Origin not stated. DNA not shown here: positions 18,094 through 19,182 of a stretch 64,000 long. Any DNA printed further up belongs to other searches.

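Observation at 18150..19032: Eukaryote-type C2HC zinc finger at the N-terminus of a bacterial single-pass membrane protein, behind a sigma54-like promoter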

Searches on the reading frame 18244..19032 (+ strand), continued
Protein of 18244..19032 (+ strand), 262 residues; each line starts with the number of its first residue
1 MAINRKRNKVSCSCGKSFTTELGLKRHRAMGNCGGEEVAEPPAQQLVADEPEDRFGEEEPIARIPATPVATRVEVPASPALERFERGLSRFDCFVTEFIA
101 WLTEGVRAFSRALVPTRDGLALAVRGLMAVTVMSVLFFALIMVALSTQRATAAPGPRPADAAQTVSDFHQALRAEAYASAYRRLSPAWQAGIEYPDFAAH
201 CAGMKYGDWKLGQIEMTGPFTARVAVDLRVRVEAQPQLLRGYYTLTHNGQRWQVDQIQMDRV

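Call 33: search_solved_structures(query=A2, max_evalue=10, show_alignments=3)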
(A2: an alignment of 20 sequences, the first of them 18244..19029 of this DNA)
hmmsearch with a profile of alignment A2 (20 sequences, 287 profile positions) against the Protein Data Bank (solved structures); distinct sequences matched with E-value up to 10: 238 (the best 60 are shown).
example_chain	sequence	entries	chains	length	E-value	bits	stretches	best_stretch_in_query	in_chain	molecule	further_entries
2i13_A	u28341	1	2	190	6.5e-18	68.8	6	7-30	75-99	Aart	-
5v3g_D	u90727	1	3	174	7.5e-12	48.9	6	6-30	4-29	PR domain zinc finger protein 9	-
5egb_A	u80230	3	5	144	8.9e-11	45.4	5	6-30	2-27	Histone-lysine N-methyltransferase PRDM9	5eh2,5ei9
5wjq_D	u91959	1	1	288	8e-10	42.3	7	7-29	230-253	Zinc finger protein 568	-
5v3m_C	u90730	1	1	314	1.1e-09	41.8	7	7-29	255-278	Zinc finger protein 568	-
1mey_C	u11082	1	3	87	2.9e-09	40.4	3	7-31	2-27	CONSENSUS ZINC FINGER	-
5v3j_E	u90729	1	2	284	1.1e-08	38.6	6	7-29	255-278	Zinc finger protein 568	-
8cuc_E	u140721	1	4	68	9.3e-07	32.2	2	7-35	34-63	Sal-like protein 4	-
7y3i_A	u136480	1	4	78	1.4e-06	31.6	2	7-35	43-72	Sal-like protein 4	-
7y3k_A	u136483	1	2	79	1.5e-06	31.5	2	7-35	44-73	Sal-like protein 4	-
7y3l_A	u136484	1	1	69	1.6e-06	31.4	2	4-30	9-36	Sal-like protein 3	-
8a4i_I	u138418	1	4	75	5.6e-06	29.7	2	7-35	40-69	Sal-like protein 4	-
7txc_E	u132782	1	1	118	7.7e-06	29.2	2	8-32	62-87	Hypermethylated in cancer 2 protein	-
2m0d_A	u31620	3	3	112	8.6e-06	29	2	8-29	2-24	Zinc finger and BTB domain-containing protein 17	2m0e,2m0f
7eyi_G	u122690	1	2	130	1.3e-05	28.5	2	3-31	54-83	Zinc finger and BTB domain-containing protein 7A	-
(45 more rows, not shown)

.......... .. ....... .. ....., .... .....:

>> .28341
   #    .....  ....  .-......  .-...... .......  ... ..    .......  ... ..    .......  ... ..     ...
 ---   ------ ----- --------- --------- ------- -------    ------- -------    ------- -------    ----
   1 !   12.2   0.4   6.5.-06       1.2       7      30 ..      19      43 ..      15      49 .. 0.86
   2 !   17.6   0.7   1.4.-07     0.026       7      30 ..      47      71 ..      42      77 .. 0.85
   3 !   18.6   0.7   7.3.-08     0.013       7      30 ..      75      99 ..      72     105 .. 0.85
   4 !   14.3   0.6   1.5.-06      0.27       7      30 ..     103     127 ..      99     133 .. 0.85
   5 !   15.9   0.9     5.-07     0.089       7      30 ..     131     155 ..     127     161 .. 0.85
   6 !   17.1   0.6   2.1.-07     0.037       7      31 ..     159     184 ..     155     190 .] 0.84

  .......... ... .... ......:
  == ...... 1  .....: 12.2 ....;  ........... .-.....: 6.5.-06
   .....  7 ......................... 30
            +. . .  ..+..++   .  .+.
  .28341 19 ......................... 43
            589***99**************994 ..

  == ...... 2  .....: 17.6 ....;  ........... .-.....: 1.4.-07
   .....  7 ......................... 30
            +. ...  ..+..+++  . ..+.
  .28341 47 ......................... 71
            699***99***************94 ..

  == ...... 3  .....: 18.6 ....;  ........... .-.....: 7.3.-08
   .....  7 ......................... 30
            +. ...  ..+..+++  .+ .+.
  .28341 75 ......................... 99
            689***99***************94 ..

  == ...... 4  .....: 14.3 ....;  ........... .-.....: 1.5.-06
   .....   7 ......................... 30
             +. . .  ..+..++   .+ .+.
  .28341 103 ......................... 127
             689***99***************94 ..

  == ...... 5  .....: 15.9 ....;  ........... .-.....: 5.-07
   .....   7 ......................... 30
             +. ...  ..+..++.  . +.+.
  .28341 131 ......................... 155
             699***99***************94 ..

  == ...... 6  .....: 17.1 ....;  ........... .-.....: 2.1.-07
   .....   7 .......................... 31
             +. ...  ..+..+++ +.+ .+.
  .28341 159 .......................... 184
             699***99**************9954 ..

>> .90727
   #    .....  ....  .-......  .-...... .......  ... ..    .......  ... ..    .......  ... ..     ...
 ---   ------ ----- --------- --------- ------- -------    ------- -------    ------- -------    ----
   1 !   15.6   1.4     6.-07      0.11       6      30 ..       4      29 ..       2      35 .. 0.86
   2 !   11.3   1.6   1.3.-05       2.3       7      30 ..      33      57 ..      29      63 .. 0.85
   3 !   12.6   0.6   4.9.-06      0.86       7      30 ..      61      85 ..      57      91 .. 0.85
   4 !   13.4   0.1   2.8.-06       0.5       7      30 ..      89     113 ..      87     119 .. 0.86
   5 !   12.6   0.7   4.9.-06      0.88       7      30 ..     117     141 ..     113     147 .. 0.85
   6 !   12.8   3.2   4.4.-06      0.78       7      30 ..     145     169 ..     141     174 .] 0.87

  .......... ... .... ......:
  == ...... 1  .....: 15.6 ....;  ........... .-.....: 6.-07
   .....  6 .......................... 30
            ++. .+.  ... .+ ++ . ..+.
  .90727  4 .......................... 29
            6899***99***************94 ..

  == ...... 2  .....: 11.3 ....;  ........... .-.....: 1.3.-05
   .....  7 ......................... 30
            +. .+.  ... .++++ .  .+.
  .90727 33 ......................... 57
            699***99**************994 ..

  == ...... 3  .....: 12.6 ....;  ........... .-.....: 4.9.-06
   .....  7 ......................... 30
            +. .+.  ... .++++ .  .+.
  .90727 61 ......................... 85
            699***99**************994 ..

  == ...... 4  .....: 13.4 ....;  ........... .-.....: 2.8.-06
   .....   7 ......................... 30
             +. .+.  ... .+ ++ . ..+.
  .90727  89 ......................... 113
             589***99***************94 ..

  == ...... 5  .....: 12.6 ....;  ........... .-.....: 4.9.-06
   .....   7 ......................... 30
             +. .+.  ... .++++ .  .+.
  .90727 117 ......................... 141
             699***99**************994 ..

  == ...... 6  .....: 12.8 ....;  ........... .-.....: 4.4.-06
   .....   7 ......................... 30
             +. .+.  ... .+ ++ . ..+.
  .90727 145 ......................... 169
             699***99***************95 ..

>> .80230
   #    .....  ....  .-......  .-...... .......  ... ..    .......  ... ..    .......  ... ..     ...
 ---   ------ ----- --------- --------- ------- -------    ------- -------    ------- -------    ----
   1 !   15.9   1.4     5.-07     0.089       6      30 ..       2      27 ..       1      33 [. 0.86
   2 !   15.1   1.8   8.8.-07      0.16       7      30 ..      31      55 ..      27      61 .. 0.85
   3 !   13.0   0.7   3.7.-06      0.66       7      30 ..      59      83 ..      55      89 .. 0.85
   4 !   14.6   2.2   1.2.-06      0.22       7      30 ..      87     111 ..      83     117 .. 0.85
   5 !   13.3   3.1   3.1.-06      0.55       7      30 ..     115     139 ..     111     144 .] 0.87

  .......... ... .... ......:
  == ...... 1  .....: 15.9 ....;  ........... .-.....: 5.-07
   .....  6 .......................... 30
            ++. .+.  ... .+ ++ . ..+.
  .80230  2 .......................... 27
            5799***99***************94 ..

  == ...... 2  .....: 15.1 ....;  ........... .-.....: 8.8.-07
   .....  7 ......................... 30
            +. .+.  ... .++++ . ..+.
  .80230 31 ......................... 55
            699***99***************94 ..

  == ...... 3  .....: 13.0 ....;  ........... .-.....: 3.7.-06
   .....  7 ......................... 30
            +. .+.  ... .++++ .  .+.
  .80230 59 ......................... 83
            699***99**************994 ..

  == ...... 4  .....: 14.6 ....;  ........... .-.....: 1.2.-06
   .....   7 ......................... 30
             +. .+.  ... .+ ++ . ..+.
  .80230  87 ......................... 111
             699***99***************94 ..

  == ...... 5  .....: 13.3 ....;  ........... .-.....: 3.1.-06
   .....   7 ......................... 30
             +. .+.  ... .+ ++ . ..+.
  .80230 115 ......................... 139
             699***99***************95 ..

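Call 40: predict_structure(alignment_id=A2)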
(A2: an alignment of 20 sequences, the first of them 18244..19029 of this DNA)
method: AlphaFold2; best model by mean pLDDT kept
length: 262 residues; sequences in the alignment: 20
mean_pLDDT: 80.6   pTM: 0.48
mean pLDDT of the five models: 80.6, 79.7, 79.1, 77.8, 76.9
residues with pLDDT >= 90: 113; 70-90: 85; 50-70: 27; < 50: 37
segments of 3 or more residues with pLDDT < 50: 36-66, 72-74
pLDDT, mean of each block of 10 residues (from residue 1): 64 89 88 52 41 43 49 57 75 85 83 74 85 90 76 79 98 97 96 97 95 96 98 95 95 97 93
secondary structure, 60 per line:
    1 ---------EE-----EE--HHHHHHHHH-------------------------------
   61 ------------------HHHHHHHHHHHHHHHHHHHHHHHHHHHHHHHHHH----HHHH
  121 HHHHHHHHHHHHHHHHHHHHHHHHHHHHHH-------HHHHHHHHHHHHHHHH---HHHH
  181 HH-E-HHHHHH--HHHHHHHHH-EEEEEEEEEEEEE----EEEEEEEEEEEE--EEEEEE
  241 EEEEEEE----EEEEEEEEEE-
elements in order: H21-29 H79-112 H117-150 H158-173 H177-182 H186-191 H194-202 E204-216 E221-232 E235-247 E252-261

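Call 42: fold_search(model_id=the predicted structure, library=pdb)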
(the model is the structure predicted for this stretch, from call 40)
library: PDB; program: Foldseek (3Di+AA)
matches with E <= 10: 908; with E <= 0.001: 21
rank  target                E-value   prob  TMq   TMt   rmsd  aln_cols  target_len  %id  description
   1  4cpk_A                2.1e-04  1.00  0.31  0.14   3.0        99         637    9  Crystal structure of PBP2a double clinical mutant N146K-E150K from MRSA (released 2014-09-10)
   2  5m18_A                2.1e-04  1.00  0.31  0.13   3.0        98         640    9  Crystal structure of PBP2a from MRSA in the presence of Cefepime ligand (released 2017-02-08)
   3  1mws_A                3.0e-04  1.00  0.31  0.14   3.0       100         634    9  Structure of nitrocefin acyl-Penicillin binding protein 2a from methicillin resistant Staphylococcus aureus strain 27r (released 2002-11-06)
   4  5m19_A                3.4e-04  1.00  0.31  0.13   3.0       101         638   10  Crystal structure of PBP2a from MRSA in the presence of Oxacillin ligand (released 2017-02-08)
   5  4dki_A                3.6e-04  1.00  0.31  0.13   2.9        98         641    8  Structural Insights into the Anti- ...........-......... Staphylococcus aureus (MRSA) Activity of Ceftobiprole (released 2012-08-01)
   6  8f3z                  4.0e-04  1.00  0.31  0.14   2.9       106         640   15  Crystal structure of Penicillin Binding Protein 5 (PBP5) S422A variant apo form from Enterococcus faecium (released 2023-07-05)
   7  4cpk_B                4.3e-04  1.00  0.30  0.13   3.1       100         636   10  Crystal structure of PBP2a double clinical mutant N146K-E150K from MRSA (released 2014-09-10)
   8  3zfz_A                4.5e-04  1.00  0.31  0.14   3.0       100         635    9  Crystal structure of ceftaroline acyl-PBP2a from MRSA with non- covalently bound ceftaroline and muramic acid at allos (released 2013-10-09)
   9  9vxg_A                4.8e-04  1.00  0.35  0.66   2.8       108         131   14  ROS-Sensing Transcription Factor YchJ Regulates the RssB-RpoS Pathway to Protect Salmonella Against Oxidative Attack b (released 2025-08-06)
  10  4bl3_B                4.8e-04  1.00  0.31  0.13   3.2       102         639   10  Crystal structure of PBP2a clinical mutant N146K from MRSA (released 2014-05-21)
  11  4dki_B                5.4e-04  1.00  0.31  0.14   2.9       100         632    9  Structural Insights into the Anti- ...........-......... Staphylococcus aureus (MRSA) Activity of Ceftobiprole (released 2012-08-01)
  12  1mwt_A                5.4e-04  1.00  0.31  0.14   3.0       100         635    9  Structure of penicillin G acyl-Penicillin binding protein 2a from methicillin resistant Staphylococcus aureus strain 2 (released 2002-11-06)
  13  3zg5_A                5.4e-04  1.00  0.31  0.14   3.0       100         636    9  Crystal structure of PBP2a from MRSA in complex with peptidoglycan analogue at allosteric (released 2013-10-09)
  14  5m1a_A                5.7e-04  1.00  0.31  0.14   2.9       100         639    9  Crystal structure of PBP2a from MRSA in the presence of Ceftazidime ligand (released 2017-02-08)
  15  4bl3_A                6.1e-04  1.00  0.31  0.14   3.0       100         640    9  Crystal structure of PBP2a clinical mutant N146K from MRSA (released 2014-05-21)
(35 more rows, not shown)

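Call 43: list_cluster_members(proteins=[P0004, P0005, P0006, P0008, P0009, P0016, P0032, P0041, P0031, P0014])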
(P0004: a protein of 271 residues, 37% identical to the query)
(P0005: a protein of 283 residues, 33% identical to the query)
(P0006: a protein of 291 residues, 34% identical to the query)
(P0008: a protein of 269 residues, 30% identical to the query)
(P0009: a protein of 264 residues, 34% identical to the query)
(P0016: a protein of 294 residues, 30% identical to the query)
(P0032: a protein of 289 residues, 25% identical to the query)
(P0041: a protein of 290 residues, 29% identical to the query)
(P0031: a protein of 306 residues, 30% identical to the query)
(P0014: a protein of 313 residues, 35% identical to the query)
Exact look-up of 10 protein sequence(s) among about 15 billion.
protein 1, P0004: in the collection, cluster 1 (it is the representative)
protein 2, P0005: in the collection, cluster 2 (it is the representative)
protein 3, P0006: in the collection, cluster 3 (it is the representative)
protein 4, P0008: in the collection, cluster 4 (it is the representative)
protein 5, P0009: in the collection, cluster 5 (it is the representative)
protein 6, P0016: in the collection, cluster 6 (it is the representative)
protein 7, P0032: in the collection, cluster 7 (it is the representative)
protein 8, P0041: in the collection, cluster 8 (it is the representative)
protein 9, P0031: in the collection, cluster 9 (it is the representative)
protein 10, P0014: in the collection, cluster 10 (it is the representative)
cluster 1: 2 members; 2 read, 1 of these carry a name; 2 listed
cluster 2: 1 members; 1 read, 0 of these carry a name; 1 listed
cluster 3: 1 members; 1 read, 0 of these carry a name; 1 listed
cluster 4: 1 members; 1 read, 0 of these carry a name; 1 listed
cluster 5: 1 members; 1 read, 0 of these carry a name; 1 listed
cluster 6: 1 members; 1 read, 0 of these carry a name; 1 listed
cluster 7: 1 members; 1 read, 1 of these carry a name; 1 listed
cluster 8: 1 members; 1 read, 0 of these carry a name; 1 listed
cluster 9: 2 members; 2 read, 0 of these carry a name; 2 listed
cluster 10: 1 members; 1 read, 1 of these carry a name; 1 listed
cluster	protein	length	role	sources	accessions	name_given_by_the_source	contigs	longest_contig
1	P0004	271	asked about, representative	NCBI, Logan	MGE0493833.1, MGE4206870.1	MAG: hypothetical protein AB7S38_31785 [Vulcanimicrobiota bacterium]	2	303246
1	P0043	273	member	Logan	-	-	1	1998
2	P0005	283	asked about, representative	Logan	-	-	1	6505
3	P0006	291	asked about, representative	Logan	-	-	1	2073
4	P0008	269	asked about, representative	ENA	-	-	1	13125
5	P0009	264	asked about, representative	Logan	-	-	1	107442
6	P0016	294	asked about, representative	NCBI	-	-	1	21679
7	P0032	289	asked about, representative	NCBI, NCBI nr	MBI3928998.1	MAG: hypothetical protein HY319_25875 [Armatimonadetes bacterium] | hypothetical protein [Armatimonadota bacterium]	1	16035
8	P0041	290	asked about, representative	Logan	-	-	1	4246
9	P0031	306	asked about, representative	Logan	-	-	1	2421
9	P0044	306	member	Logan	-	-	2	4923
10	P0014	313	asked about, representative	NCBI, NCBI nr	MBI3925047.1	MAG: hypothetical protein HY319_05865 [Armatimonadetes bacterium] | hypothetical protein [Armatimonadota bacterium]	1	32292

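Call 44: find_encoding_contigs(protein=P0004, flank=8000, max_places=2)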
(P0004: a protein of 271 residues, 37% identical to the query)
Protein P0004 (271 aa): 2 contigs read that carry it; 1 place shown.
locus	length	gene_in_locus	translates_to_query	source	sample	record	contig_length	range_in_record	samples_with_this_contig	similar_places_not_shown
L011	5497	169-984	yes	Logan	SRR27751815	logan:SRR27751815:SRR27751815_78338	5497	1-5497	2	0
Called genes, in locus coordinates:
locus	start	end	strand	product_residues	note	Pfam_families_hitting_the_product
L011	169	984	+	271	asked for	-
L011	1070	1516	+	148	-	-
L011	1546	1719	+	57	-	-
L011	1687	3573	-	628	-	PF11992:TgpA_N, PF01841:Transglut_core, PF13559:DUF4129 (weak)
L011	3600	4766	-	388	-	PF01882:DUF58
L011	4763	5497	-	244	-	?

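Call 45: find_encoding_contigs(protein=P0009, flank=8000, max_places=2)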
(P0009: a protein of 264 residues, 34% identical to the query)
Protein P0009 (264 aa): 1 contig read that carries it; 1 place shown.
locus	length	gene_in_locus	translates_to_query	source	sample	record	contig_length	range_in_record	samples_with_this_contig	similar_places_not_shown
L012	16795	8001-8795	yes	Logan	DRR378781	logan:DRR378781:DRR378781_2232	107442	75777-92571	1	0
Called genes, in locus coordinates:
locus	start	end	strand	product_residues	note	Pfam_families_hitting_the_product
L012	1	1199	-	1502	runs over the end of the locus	-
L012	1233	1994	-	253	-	PF00005:ABC_tran, PF02463:SMC_N (faint), PF13304:AAA_21 (faint)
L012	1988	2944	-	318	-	PF01032:FecCD, PF00950:ABC-3 (weak)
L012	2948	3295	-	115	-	-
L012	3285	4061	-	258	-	PF00398:RrnaAD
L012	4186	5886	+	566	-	PF03816:LytR_cpsA_psr, PF13399:LytR_C (weak)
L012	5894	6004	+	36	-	-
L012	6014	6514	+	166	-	PF01625:PMSR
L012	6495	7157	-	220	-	PF24722:DUF7674 (faint)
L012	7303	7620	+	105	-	PF00149:Metallophos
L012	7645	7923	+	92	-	-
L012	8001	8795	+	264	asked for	-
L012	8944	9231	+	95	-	PF00216:Bac_DNA_binding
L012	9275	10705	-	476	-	PF01266:DAO (faint), PF01593:Amino_oxidase, PF03486:HI0933_like (faint), PF12831:FAD_oxidored (weak), PF13450:NAD_binding_8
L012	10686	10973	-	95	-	-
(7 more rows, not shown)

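Call 47: find_encoding_contigs(protein=P0002, flank=5000, max_places=3)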
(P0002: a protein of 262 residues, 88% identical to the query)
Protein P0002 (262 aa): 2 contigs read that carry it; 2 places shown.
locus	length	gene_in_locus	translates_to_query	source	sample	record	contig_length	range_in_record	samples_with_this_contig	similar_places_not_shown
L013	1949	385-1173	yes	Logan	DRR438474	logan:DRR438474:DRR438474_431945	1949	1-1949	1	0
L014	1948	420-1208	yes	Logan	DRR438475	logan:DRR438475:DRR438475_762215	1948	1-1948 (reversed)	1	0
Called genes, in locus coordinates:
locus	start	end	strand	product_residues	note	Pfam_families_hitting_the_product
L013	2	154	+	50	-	?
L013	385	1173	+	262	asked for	-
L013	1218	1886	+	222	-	-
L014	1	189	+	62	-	?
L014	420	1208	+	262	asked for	-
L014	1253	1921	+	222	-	-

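Call 48: find_encoding_contigs(protein=P0003, flank=5000, max_places=3)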
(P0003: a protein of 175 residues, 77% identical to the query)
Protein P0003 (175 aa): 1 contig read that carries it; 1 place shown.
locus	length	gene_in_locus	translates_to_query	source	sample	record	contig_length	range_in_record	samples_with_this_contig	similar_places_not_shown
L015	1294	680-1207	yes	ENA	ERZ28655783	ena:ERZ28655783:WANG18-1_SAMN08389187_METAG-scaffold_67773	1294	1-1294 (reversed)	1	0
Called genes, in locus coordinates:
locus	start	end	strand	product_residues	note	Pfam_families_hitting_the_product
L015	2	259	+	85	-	?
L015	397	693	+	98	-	-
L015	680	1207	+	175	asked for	-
